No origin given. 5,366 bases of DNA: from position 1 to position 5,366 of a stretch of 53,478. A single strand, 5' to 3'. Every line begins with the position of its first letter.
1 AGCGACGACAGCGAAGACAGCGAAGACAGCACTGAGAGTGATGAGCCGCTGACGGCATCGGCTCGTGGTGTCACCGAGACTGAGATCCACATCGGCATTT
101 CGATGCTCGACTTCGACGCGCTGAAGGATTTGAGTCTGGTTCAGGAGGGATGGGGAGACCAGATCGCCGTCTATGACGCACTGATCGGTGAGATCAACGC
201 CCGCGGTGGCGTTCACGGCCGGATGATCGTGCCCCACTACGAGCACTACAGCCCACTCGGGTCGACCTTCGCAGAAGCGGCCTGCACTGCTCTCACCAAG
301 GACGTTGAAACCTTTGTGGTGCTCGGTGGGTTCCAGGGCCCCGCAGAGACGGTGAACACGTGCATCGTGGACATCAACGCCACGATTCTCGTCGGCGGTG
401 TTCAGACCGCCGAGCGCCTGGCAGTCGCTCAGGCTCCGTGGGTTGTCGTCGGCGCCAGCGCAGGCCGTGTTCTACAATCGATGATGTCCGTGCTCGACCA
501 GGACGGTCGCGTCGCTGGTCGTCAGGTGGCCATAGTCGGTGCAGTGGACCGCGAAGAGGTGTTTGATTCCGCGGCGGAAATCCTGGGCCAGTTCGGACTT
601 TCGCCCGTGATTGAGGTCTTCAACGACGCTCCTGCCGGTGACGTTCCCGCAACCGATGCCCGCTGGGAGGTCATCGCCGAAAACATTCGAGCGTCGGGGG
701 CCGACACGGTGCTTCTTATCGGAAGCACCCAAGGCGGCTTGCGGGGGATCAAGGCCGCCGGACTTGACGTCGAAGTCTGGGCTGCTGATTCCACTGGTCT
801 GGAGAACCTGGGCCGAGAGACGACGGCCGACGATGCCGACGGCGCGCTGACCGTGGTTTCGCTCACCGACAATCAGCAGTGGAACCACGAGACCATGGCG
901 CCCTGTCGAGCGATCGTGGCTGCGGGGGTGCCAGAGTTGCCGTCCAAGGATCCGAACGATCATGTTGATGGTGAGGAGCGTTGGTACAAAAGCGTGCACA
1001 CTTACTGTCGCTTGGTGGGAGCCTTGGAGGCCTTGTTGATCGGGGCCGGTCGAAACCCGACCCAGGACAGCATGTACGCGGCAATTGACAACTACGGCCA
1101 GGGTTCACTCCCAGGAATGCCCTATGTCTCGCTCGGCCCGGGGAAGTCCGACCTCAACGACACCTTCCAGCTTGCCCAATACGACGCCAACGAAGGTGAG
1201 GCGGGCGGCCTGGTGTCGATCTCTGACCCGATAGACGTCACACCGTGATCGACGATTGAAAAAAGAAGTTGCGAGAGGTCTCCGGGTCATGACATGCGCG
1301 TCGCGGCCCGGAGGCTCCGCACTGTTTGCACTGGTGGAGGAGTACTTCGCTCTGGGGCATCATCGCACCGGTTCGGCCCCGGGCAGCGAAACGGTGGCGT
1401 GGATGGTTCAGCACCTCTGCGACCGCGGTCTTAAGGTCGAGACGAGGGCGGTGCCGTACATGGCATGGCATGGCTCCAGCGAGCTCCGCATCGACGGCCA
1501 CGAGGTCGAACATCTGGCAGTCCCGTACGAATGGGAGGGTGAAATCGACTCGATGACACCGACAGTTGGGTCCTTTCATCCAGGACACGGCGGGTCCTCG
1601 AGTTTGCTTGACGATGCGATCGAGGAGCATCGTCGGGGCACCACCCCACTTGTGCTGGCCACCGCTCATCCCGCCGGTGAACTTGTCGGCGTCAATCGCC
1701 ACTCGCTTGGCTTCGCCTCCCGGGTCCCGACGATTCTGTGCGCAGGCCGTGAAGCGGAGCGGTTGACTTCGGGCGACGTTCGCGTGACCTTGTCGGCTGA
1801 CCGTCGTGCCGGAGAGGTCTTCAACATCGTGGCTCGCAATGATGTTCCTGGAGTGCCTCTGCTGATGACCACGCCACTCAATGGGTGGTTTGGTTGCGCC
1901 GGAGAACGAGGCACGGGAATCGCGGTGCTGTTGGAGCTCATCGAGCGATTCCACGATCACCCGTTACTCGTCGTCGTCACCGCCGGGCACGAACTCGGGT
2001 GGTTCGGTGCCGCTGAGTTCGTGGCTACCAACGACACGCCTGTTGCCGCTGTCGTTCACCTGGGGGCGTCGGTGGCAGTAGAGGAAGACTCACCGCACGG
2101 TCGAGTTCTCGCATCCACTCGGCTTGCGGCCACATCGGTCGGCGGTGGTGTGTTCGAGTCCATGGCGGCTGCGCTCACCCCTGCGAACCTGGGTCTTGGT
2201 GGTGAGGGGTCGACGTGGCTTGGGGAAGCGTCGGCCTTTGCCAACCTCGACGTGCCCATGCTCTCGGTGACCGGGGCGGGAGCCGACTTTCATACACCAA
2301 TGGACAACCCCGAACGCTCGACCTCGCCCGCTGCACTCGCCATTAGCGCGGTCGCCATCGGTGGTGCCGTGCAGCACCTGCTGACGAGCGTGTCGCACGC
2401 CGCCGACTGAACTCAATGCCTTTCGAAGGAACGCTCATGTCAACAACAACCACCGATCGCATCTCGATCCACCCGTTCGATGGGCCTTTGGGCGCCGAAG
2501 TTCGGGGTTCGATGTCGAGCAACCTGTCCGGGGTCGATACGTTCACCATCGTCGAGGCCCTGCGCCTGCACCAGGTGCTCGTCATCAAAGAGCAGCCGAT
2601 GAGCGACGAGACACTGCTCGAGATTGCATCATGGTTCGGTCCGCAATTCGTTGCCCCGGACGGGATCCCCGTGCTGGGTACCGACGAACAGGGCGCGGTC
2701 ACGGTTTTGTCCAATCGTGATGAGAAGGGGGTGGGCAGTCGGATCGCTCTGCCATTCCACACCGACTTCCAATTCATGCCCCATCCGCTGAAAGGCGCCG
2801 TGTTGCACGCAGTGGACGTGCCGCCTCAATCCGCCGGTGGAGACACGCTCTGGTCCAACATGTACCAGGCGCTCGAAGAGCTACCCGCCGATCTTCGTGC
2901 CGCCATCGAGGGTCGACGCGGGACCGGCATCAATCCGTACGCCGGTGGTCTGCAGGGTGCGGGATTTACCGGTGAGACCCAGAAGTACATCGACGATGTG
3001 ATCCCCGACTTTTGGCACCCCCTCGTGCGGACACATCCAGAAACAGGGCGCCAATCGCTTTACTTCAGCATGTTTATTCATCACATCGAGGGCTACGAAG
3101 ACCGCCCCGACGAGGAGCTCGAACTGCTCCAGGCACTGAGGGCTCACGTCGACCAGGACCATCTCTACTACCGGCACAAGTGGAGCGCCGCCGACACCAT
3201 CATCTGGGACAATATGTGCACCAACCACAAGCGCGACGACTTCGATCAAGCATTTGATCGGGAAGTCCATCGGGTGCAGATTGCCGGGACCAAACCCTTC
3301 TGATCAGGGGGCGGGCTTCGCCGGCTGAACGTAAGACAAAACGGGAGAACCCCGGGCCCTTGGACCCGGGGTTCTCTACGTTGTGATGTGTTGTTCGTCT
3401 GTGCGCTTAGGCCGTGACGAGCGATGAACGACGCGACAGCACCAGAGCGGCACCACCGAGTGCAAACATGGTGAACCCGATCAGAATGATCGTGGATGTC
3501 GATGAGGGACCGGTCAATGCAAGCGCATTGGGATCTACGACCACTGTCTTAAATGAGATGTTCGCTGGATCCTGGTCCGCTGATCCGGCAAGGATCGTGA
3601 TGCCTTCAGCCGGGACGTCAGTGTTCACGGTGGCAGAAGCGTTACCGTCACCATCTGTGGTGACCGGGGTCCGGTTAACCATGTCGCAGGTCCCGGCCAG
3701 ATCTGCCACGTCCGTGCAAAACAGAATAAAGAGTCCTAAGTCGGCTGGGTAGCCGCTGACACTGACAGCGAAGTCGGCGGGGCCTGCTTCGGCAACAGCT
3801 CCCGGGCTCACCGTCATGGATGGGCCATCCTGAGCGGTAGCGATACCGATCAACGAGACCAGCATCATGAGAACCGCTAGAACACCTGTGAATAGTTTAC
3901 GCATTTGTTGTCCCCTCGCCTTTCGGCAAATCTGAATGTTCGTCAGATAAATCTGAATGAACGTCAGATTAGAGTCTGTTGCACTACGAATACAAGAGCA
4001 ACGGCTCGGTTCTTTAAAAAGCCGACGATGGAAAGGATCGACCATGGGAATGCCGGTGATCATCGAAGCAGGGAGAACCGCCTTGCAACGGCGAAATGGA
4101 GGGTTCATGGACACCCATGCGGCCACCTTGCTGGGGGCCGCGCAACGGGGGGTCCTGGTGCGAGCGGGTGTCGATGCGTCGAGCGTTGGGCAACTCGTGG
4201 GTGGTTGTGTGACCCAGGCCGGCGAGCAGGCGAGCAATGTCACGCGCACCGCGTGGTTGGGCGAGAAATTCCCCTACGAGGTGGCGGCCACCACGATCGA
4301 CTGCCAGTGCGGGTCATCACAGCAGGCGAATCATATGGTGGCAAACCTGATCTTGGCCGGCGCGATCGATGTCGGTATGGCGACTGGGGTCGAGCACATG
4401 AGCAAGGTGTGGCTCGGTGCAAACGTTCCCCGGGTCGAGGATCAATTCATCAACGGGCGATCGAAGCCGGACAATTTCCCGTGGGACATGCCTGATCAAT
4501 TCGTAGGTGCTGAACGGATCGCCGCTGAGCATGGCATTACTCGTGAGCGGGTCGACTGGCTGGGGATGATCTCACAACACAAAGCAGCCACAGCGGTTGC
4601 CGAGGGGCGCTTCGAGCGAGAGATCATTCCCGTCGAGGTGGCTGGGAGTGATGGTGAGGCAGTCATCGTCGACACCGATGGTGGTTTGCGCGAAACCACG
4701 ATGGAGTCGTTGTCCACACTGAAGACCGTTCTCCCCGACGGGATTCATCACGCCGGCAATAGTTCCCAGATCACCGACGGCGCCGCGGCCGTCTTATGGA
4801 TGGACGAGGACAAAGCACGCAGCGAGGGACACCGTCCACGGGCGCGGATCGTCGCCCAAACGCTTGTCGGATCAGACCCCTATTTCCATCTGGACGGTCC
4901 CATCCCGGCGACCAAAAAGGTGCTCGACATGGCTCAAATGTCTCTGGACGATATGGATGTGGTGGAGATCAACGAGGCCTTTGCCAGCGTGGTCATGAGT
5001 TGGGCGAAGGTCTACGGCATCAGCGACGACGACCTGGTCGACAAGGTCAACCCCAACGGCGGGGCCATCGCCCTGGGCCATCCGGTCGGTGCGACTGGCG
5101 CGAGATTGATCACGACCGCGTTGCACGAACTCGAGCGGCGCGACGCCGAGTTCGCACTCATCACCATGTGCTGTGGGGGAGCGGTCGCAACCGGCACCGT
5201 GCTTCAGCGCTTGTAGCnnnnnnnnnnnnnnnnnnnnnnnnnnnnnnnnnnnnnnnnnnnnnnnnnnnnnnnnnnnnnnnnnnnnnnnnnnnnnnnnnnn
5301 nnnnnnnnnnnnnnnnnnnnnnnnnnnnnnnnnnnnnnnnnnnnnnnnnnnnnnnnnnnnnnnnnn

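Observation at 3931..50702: A 17-bp dyad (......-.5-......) occupies every promoter gap across ~47 kb: one very large putative regulon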

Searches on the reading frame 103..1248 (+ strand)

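Call 7: search_protein_families(library=pfam, proteins=[window:103-1248:+])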
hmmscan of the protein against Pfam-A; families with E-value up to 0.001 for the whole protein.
window:103-1248:+ (381 aa): 1 family
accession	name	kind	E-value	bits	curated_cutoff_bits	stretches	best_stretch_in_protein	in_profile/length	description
PF13458.12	Peripla_BP_6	-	2.4e-06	27.9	31.7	1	24-343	25-322/343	Periplasmic binding protein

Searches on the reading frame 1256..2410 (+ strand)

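Call 7: search_protein_families(library=pfam, proteins=[window:1256-2410:+])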
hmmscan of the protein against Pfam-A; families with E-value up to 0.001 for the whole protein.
window:1256-2410:+ (384 aa): 0 families

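Call 74: search_protein_families(library=pfam, proteins=[window:1256-2410:+], max_evalue=1)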
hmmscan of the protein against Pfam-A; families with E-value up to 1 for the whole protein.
window:1256-2410:+ (384 aa): 2 families
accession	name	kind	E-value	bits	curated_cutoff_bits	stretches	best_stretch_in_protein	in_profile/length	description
PF04389.22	Peptidase_M28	-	0.0025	18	21.3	1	218-364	33-186/193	Peptidase family M28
PF07878.17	RHH_5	-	0.12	12.6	26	1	46-60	26-40/43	CopG-like RHH_1 or ribbon-helix-helix domain, RHH_5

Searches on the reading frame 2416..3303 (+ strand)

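Call 7: search_protein_families(library=pfam, proteins=[window:2416-3303:+])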
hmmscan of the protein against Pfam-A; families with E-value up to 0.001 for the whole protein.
window:2416-3303:+ (295 aa): 1 family
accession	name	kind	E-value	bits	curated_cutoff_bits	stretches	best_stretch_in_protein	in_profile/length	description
PF02668.22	TauD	-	2.8e-47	162.3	27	1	20-287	4-266/267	Taurine catabolism dioxygenase TauD, TfdA family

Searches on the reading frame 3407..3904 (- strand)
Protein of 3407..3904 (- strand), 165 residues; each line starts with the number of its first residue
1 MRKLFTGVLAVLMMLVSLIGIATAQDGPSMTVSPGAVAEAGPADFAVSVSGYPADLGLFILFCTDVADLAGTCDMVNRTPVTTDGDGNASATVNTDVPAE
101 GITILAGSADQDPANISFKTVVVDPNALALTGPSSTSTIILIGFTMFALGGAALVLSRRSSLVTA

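Call 7: search_protein_families(library=pfam, proteins=[window:3407-3904:-])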
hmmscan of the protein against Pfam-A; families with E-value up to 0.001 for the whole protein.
window:3407-3904:- (165 aa): 1 family
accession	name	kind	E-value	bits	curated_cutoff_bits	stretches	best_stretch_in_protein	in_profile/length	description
PF00960.24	Neocarzinostat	-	3.7e-05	24.1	25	1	46-97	16-67/110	Neocarzinostatin family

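Call 74: search_protein_families(library=pfam, proteins=[window:3407-3904:-], max_evalue=1)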
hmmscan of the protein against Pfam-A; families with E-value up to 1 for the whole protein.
window:3407-3904:- (165 aa): 2 families
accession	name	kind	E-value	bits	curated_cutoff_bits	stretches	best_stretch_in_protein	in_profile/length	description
PF00960.24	Neocarzinostat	-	3.7e-05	24.1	25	1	46-97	16-67/110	Neocarzinostatin family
PF15999.10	DUF4774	-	0.17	12.1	25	0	26-49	31-54/56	Domain of unknown function (DUF4774)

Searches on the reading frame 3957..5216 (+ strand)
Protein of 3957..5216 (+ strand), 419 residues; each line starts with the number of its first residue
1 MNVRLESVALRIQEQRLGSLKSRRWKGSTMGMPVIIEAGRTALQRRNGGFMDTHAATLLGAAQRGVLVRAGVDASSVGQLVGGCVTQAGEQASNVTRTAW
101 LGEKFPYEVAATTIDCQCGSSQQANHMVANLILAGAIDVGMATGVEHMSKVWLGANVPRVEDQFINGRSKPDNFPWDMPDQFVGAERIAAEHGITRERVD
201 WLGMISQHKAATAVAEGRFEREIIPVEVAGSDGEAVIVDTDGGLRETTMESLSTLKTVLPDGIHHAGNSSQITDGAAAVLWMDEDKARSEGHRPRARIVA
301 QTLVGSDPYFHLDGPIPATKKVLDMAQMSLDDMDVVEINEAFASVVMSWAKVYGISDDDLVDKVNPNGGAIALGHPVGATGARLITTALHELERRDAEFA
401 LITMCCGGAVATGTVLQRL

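Call 7: search_protein_families(library=pfam, proteins=[window:3957-5216:+])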
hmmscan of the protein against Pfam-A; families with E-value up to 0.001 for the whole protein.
window:3957-5216:+ (419 aa): 3 families
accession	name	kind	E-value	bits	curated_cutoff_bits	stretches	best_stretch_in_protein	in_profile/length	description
PF00108.29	Thiolase_N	-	5.4e-55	187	26.4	1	34-285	2-260/260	Thiolase, N-terminal domain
PF02803.24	Thiolase_C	-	2.9e-37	127.5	27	1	293-417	2-122/123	Thiolase, C-terminal domain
PF22691.2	Thiolase_C_1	-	0.00089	19.4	28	0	318-352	23-57/144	Thiolase C-terminal domain-like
